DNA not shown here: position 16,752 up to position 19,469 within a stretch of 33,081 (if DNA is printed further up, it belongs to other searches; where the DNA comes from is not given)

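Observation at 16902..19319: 805-aa LanB-type glutamylation-domain protein without elimination domain, cyclase or visible precursor (split-LanB / PEARL-like?)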

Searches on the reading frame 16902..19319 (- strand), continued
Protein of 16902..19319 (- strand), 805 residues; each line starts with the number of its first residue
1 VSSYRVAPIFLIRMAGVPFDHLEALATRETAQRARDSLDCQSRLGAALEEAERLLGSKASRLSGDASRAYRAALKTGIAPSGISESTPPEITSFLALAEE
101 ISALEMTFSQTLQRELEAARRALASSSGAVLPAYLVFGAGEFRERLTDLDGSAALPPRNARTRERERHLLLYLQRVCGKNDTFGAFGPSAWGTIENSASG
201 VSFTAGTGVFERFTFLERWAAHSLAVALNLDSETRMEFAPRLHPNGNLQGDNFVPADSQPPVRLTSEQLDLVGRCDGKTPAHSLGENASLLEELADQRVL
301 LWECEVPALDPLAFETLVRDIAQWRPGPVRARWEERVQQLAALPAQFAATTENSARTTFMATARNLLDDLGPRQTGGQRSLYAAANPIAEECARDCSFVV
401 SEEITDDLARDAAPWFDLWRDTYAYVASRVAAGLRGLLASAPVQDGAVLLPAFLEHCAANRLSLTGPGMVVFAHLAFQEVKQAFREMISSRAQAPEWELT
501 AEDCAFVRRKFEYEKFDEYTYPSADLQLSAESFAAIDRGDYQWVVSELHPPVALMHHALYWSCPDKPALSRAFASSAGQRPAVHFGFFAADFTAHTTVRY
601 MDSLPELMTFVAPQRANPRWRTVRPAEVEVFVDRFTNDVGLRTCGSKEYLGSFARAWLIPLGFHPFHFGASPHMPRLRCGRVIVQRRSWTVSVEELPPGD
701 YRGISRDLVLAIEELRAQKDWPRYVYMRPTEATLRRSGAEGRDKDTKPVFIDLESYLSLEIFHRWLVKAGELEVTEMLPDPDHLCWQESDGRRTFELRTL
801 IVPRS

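Call 50: find_homologous_proteins(query=P0264, max_evalue=0.001)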
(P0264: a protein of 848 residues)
Query P0264 (848 aa): 397 proteins with E <= 0.001 among 8000 candidates; the best 120 are listed.
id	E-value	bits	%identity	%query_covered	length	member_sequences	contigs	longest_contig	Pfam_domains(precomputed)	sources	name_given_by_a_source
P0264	0.0e+0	1847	100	100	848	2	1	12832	PF04738.19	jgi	jgi:hypothetical protein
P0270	2.2e-296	1003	59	98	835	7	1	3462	PF04738.19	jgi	jgi:hypothetical protein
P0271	1.6e-286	971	58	99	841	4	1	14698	PF04738.19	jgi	-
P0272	1.1e-281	955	56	98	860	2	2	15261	PF04738.19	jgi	jgi:hypothetical protein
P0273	3.6e-273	927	58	84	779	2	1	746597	PF04738.19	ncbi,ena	-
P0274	1.5e-270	918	55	98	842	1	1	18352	PF04738.19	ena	-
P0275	6.1e-270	916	55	98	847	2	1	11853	PF04738.19,PF05402.19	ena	-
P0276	1.8e-266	904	55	98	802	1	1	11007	PF04738.19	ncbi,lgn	-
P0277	8.2e-263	892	54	98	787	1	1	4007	PF04738.19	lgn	-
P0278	1.6e-257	875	53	98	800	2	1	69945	PF04738.19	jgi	jgi:hypothetical protein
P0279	2.5e-256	871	53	98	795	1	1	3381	PF04738.19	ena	-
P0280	1.1e-219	750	48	99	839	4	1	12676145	PF04738.19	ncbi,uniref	ncbi:lantibiotic dehydratase [Sorangium sp. So ce887]|uniref:lantibiotic dehydratase n=1 Tax=Sorangi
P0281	9.4e-211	720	47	97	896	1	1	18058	PF04738.19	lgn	-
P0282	1.4e-204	700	45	97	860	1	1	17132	PF04738.19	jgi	jgi:lantibiotic biosynthesis dehydratase-like protein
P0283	1.6e-199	683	46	97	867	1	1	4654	PF04738.19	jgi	jgi:hypothetical protein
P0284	5.6e-196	671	44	97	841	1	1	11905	PF04738.19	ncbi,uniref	ncbi:MAG: lantibiotic dehydratase [Hyalangium sp.]|uniref:lantibiotic dehydratase n=1 Tax=Hyalangium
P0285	1.7e-192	660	44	97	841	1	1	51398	PF04738.19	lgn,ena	-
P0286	2.0e-192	660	44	97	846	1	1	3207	PF04738.19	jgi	jgi:hypothetical protein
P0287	3.2e-192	659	44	97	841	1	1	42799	PF04738.19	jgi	jgi:hypothetical protein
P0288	7.0e-191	654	44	97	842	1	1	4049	PF04738.19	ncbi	ncbi:MAG: lantibiotic dehydratase [Archangium sp.]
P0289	9.3e-191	654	44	98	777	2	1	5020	PF04738.19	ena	-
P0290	9.7e-191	654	45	96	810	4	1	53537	PF04738.19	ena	-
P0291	5.4e-189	648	39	97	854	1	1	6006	PF04738.19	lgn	-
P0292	6.7e-189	648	46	97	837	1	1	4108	PF04738.19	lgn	-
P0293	5.7e-188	645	45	98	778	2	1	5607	PF04738.19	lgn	-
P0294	5.9e-188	645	45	95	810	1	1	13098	PF04738.19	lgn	-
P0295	5.9e-187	642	45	97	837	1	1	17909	PF04738.19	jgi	jgi:hypothetical protein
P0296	1.2e-186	640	44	98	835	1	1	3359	PF04738.19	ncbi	ncbi:MAG: lantibiotic dehydratase [Kofleriaceae bacterium]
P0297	1.1e-185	637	46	83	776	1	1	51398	PF04738.19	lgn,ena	-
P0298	1.1e-185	637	47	82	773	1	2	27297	PF04738.19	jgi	jgi:hypothetical protein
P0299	3.1e-185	636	43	97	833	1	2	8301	PF04738.19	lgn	-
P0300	1.7e-184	633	44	97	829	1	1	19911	PF04738.19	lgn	-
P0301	2.4e-184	633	43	98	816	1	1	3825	PF04738.19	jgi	jgi:hypothetical protein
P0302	6.0e-184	632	44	97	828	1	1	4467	PF04738.19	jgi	jgi:hypothetical protein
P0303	6.3e-184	631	42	97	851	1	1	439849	PF04738.19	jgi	jgi:hypothetical protein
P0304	2.3e-183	630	44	97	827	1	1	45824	PF04738.19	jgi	jgi:Lantibiotic dehydratase, N terminus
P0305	5.7e-182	625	47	82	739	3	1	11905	PF04738.19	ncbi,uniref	ncbi:lantibiotic dehydratase [Hyalangium sp.]|uniref:lantibiotic dehydratase n=1 Tax=Hyalangium sp. 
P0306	4.1e-181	622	44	97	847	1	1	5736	PF04738.19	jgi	jgi:hypothetical protein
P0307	5.9e-181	622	44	97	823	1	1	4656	PF04738.19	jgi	-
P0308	7.1e-181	621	45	97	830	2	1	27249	PF04738.19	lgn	-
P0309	5.2e-179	615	47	82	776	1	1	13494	PF04738.19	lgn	-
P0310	5.4e-179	615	41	98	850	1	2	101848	PF04738.19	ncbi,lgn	-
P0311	8.2e-179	615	44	98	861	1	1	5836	PF04738.19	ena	-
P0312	1.8e-178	613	45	82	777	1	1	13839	PF04738.19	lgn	-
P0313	3.1e-178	613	40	97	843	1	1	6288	PF04738.19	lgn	-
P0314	6.0e-178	612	43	95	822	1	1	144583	PF04738.19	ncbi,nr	ncbi:MAG: hypothetical protein JWP01_1937 [Myxococcales bacterium]|nr:hypothetical protein [Myxococc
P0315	7.6e-178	611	41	99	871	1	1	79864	PF04738.19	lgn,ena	-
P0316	1.1e-177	611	41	97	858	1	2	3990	PF04738.19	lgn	-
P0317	1.3e-177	611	45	98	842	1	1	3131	PF04738.19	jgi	jgi:hypothetical protein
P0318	6.3e-177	608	41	97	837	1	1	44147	PF04738.19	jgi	jgi:hypothetical protein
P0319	1.2e-176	607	43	97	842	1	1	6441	PF04738.19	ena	-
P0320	1.3e-176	607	39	99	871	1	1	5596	PF04738.19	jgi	jgi:hypothetical protein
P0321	6.9e-176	605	42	98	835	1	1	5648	PF04738.19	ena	-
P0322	1.6e-175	604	41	97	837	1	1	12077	PF04738.19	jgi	jgi:DNA-directed RNA polymerase subunit K/omega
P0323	4.8e-175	602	43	97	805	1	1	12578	PF04738.19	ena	-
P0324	6.2e-175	602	42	98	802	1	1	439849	PF04738.19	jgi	jgi:hypothetical protein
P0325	6.3e-175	602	41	98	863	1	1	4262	PF04738.19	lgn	-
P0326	1.5e-174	600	43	97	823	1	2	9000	PF04738.19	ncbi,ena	-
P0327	8.5e-174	598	41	97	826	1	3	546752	PF04738.19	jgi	jgi:hypothetical protein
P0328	2.6e-173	596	42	97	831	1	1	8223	PF04738.19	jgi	jgi:hypothetical protein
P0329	5.5e-172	592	41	99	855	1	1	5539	PF04738.19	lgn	-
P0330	6.0e-171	589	42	98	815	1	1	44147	PF04738.19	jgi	jgi:hypothetical protein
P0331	6.5e-171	588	42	98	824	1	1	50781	PF04738.19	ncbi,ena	-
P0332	1.2e-170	588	42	97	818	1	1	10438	PF04738.19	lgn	-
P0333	1.3e-170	588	39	97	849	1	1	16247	PF04738.19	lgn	-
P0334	1.6e-170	587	42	97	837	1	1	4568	PF04738.19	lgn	-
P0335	2.1e-170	587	43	97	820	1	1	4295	PF04738.19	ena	-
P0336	2.6e-170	586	44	98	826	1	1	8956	PF04738.19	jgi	jgi:Lantibiotic dehydratase, N terminus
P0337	6.8e-170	585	43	99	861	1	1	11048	PF04738.19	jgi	jgi:hypothetical protein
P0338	4.6e-169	582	41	98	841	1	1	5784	PF04738.19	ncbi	ncbi:MAG TPA: lantibiotic dehydratase [Kofleriaceae bacterium]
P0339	1.8e-168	580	41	99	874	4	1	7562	PF04738.19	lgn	-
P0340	2.6e-168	580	44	83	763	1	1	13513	PF04738.19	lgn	-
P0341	6.9e-168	578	42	97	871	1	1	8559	PF04738.19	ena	-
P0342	4.2e-167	576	41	97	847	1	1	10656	PF04738.19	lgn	-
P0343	1.1e-166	574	42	99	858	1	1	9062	PF04738.19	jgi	jgi:hypothetical protein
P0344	1.6e-166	574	42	98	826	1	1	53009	PF04738.19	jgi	-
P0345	1.7e-166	574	40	97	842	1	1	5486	PF04738.19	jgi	jgi:hypothetical protein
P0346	2.6e-166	573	42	97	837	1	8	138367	PF04738.19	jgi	jgi:hypothetical protein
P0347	4.5e-166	572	40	97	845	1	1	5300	PF04738.19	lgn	-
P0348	6.0e-166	572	42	97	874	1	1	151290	PF04738.19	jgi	jgi:hypothetical protein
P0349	8.7e-166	572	40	99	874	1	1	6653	PF04738.19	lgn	-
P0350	1.2e-165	571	40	98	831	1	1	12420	PF04738.19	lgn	-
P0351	1.0e-164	568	45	82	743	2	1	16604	PF04738.19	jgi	jgi:hypothetical protein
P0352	1.5e-164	567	41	97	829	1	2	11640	PF04738.19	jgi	-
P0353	1.6e-164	567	42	97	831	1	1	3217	PF04738.19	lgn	-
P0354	1.8e-164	567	40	98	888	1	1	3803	PF04738.19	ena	-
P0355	2.5e-164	567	40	97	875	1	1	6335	PF04738.19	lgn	-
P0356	2.6e-164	567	38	97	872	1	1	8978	PF04738.19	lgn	-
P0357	7.3e-164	565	44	82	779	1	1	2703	PF04738.19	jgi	jgi:hypothetical protein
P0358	7.6e-164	565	39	97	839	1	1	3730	PF04738.19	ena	-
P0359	1.9e-163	564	39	97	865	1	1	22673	PF04738.19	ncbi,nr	ncbi:MAG TPA: lantibiotic dehydratase [Pyrinomonadaceae bacterium]|nr:lantibiotic dehydratase [Pyrin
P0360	3.8e-163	563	41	98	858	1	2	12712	PF04738.19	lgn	-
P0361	9.6e-163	561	41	97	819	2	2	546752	PF04738.19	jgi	jgi:hypothetical protein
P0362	9.9e-163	561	39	98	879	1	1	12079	PF04738.19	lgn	-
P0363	1.5e-162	561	42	97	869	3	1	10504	PF04738.19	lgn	-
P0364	2.6e-162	560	45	80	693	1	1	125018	PF04738.19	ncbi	ncbi:MAG: lantibiotic dehydratase [Kofleriaceae bacterium]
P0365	5.6e-162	559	40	84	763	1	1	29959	PF04738.19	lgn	-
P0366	8.3e-162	558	40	97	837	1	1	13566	PF04738.19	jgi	jgi:hypothetical protein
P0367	9.3e-162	558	57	59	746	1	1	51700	PF04738.19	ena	-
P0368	1.0e-161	558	38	98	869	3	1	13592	PF04738.19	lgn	-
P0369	1.2e-161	558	40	97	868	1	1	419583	PF04738.19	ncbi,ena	-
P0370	1.4e-161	558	42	97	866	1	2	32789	PF04738.19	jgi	-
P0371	1.8e-161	557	39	99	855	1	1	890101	PF04738.19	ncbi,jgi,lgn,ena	ncbi:MAG TPA: lantibiotic dehydratase [Pyrinomonadaceae bacterium]|jgi:hypothetical protein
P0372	2.5e-161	557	40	98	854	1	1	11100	PF04738.19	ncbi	-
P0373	2.9e-161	557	41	96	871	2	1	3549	PF04738.19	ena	-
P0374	3.2e-161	556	37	99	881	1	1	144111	PF04738.19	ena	-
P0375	1.2e-160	555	40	96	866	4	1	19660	PF04738.19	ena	-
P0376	2.8e-160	553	42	97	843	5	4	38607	PF04738.19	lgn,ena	-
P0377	3.0e-160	553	40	97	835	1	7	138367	PF04738.19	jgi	jgi:hypothetical protein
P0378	3.4e-160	553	45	80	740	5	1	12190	PF04738.19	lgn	-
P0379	6.2e-160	552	41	97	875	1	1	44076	PF04738.19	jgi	jgi:hypothetical protein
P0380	1.2e-159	551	43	81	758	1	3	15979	PF04738.19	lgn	-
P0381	1.4e-159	551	44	84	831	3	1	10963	PF04738.19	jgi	jgi:hypothetical protein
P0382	2.6e-159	550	40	98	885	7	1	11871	PF04738.19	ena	-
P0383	7.8e-159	548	39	96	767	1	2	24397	PF04738.19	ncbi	-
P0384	1.2e-158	548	40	99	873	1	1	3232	PF04738.19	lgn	-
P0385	2.5e-158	547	39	99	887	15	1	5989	PF04738.19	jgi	-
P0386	6.2e-158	546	42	97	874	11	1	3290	PF04738.19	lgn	-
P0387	2.8e-157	543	40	98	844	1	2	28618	PF04738.19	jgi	jgi:hypothetical protein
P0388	1.0e-156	542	40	97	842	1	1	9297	PF04738.19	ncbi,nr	ncbi:MAG: lantibiotic dehydratase [Ktedonobacterales bacterium]|nr:lantibiotic dehydratase [Ktedonob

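Call 51: find_encoding_contigs(protein=P0280, flank=10000, max_places=1)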
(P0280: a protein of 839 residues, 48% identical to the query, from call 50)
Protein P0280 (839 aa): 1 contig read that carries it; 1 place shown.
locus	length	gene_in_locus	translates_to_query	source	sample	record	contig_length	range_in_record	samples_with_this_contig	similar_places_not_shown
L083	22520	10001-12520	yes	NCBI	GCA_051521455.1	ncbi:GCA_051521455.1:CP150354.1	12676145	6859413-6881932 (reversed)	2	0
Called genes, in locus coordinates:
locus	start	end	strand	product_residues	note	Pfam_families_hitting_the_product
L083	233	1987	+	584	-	PF25919:BSH_CusB (faint), PF00364:Biotin_lipoyl (faint), PF25917:BSH_RND (weak), PF25973:BSH_CzcB (weak), PF25984:BSH_YknX (weak), PF25881:HH_YBHG, PF25954:Beta-barrel_RND_2 (weak)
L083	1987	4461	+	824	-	PF25919:BSH_CusB (faint), PF25973:BSH_CzcB (weak)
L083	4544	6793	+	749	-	PF04055:Radical_SAM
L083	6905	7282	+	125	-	PF00595:PDZ (weak), PF13180:PDZ_2, PF17820:PDZ_6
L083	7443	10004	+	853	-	PF04738:Lant_dehydr_N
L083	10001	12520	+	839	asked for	PF04738:Lant_dehydr_N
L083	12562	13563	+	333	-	PF05114:MbnB_TglH_ChrH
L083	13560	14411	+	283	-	-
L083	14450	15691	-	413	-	PF13489:Methyltransf_23, PF08241:Methyltransf_11, PF08242:Methyltransf_12, PF13649:Methyltransf_25 (weak)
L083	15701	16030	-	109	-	PF07883:Cupin_2 (weak)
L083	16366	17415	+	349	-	PF00465:Fe-ADH, PF13685:Fe-ADH_2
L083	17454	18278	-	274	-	PF00005:ABC_tran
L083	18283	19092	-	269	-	PF00528:BPD_transp_1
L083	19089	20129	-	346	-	PF13379:NMT1_2, PF04069:OpuAC, PF12974:Phosphonate-bd, PF09084:NMT1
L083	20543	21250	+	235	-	PF00106:adh_short, PF08659:KR, PF13561:adh_short_C2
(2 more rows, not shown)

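Call 52: find_encoding_contigs(protein=P0303, flank=10000, max_places=1)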
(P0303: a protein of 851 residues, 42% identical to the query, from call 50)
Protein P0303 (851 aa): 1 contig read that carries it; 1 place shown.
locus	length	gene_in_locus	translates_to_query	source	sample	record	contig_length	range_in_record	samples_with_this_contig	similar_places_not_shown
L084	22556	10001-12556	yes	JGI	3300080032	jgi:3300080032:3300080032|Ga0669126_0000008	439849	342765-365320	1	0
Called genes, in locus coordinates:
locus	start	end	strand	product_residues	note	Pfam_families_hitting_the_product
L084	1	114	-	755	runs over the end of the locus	PF00069:Pkinase, PF07714:PK_Tyr_Ser-Thr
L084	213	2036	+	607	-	PF00664:ABC_membrane, PF00005:ABC_tran, PF02463:SMC_N (weak)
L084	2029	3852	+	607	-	PF00664:ABC_membrane, PF00005:ABC_tran, PF13304:AAA_21 (faint), PF02463:SMC_N (weak)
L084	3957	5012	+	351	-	PF00248:Aldo_ket_red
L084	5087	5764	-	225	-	PF13409:GST_N_2 (faint), PF13417:GST_N_3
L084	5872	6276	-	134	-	-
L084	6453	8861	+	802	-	PF04738:Lant_dehydr_N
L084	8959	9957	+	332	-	PF05118:Asp_Arg_Hydrox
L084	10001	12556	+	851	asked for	PF04738:Lant_dehydr_N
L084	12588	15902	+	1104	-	PF00501:AMP-binding, PF13193:AMP-binding_C, PF00550:PP-binding, PF00668:Condensation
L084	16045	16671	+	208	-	PF01596:Methyltransf_3, PF01135:PCMT (weak), PF13578:Methyltransf_24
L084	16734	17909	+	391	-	PF00501:AMP-binding (weak)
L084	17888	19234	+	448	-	PF05893:LuxC (weak), PF00171:Aldedh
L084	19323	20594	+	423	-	PF07394:DUF1501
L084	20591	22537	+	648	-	-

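Call 55: find_related_loci(query=A2, collection=metagenome_contigs, flank=6000)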
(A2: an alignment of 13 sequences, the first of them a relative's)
Query A2 (803 aa) in metagenome_contigs; peptide patterns used: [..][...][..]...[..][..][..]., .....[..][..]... (x = any residue, [..] = any of these).
160 stretches matched a pattern; 58 encode a relative of the query (tblastn E <= 1e-3); 58 distinct loci.
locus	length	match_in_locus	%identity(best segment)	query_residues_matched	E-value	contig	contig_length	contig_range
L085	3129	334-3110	59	8-801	0e+0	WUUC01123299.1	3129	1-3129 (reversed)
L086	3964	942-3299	52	8-803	0e+0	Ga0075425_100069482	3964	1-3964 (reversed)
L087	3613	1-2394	37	4-802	5e-158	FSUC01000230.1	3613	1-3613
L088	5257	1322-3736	38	4-803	4e-154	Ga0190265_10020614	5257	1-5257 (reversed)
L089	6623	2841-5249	38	7-803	1e-151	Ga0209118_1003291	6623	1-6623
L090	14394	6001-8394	36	8-803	7e-149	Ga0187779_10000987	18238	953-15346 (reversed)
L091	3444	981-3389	38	7-803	1e-154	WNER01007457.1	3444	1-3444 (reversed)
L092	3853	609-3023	39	4-802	9e-150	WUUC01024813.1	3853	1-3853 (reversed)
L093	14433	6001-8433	38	1-803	9e-145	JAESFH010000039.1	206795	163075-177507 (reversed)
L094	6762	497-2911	37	7-803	5e-145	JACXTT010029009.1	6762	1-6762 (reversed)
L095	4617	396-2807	38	8-803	2e-139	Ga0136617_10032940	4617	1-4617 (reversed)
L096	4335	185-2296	38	101-802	2e-135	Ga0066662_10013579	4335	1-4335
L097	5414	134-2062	40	167-803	6e-134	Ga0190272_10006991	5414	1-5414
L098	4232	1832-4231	34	7-803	6e-135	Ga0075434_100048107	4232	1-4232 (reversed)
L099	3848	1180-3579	34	7-803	1e-134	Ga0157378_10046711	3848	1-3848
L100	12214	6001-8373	37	1-803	2e-126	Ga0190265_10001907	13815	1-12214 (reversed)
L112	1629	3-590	59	607-803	1e-74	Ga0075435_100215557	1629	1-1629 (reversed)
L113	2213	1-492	64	638-802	2e-63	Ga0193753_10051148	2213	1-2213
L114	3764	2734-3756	37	8-348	2e-53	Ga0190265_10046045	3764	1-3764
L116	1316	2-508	46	636-802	1e-43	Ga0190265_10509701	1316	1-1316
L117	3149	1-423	50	660-801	5e-37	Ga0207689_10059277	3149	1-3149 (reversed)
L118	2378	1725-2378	41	8-235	1e-33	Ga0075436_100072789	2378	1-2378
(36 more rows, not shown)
